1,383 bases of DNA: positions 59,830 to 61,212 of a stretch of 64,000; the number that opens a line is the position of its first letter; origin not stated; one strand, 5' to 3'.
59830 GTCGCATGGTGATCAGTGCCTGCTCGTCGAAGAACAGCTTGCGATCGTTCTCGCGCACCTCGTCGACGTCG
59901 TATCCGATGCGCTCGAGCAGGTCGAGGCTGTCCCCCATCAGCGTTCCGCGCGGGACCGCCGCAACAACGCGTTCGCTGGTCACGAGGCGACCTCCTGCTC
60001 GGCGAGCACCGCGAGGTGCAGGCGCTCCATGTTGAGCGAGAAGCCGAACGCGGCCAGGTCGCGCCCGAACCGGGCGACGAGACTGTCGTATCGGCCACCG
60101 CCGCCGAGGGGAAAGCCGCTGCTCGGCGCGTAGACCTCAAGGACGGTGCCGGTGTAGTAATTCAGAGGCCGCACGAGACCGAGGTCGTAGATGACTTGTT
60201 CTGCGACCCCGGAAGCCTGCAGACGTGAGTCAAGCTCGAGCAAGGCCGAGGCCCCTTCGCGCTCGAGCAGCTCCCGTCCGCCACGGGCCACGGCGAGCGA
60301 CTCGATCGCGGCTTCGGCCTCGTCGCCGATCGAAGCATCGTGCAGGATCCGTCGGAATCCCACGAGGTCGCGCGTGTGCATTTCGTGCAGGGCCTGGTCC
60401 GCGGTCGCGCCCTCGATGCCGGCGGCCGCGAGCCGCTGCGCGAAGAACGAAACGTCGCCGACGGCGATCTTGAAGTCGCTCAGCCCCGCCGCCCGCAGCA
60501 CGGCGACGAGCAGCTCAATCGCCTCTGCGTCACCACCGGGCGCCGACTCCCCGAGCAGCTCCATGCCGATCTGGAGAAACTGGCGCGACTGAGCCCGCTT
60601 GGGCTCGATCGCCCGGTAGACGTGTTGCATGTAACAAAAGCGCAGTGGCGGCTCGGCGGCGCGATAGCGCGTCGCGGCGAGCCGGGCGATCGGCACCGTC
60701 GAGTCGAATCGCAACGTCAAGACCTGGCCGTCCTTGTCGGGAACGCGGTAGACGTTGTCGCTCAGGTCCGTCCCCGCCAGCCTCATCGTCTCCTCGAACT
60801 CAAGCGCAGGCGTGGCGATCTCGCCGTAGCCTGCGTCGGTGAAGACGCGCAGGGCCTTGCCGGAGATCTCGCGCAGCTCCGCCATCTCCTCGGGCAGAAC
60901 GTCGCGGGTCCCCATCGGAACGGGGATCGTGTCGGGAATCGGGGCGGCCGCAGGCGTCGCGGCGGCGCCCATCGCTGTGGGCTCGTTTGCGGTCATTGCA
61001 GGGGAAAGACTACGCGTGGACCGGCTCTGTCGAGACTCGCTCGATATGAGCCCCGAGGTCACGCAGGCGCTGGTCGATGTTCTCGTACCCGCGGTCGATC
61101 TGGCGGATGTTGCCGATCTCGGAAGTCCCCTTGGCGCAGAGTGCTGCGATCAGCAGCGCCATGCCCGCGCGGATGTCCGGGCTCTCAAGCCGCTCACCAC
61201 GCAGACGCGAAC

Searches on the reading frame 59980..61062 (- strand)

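Call 41: search_protein_families(library=pfam, proteins=[window:59980-61062:-], max_evalue=0.001)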
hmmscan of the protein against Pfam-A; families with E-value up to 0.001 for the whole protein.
window:59980-61062:- (360 aa): 1 family
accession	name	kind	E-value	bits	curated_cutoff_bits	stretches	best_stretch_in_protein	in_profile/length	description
PF13393.11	tRNA-synt_His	-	4.6e-67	226.9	25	1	51-348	1-308/308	Histidyl-tRNA synthetase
